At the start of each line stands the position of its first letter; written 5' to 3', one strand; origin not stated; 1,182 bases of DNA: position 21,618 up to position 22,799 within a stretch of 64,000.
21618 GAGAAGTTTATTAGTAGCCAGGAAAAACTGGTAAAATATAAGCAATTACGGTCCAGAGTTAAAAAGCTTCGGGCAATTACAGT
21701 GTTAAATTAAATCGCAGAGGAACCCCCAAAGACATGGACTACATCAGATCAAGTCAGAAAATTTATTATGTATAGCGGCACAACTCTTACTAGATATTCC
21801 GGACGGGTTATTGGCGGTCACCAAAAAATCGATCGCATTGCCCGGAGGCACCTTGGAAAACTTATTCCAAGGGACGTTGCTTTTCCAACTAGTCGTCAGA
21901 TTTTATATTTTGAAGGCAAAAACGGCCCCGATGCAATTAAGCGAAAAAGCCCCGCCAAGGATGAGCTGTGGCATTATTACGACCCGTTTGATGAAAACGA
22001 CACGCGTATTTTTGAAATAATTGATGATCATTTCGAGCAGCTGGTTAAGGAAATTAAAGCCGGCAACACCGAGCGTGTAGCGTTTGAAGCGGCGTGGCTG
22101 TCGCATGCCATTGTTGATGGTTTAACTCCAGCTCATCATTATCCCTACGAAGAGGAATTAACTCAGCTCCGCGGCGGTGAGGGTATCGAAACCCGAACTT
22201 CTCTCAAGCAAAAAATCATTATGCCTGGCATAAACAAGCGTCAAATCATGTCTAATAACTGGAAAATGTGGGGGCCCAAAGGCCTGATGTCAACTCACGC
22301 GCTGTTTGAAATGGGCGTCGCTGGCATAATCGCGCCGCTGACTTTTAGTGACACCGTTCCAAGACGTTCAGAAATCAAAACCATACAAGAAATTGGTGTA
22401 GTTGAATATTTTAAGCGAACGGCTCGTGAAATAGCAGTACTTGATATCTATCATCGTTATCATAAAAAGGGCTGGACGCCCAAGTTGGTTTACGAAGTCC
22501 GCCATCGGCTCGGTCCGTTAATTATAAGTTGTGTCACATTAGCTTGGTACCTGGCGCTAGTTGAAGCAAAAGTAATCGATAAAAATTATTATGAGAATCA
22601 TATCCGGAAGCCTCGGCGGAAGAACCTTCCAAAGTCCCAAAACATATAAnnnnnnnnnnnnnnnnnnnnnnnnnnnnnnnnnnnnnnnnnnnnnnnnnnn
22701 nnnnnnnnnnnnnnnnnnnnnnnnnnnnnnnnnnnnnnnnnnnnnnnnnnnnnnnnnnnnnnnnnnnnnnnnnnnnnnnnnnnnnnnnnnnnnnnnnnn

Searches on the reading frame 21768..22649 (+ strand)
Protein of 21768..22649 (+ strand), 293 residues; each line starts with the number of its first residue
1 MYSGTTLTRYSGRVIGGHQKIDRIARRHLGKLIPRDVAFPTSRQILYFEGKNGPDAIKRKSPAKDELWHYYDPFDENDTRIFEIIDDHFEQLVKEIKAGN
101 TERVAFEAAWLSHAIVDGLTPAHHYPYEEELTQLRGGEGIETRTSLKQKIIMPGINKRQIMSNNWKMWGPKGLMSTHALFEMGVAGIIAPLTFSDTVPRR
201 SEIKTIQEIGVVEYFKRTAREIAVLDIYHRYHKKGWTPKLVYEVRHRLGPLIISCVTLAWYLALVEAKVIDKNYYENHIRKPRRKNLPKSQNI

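Call 12: search_protein_families(library=pfam, proteins=[window:21768-22649:+], max_evalue=0.001)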
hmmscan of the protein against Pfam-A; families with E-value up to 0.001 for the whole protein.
window:21768-22649:+ (293 aa): 1 family
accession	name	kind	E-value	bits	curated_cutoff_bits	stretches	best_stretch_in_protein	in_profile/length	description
PF00882.24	Zn_dep_PLPC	-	3.7e-05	24.2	26.8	1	83-220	55-158/167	Zinc dependent phospholipase C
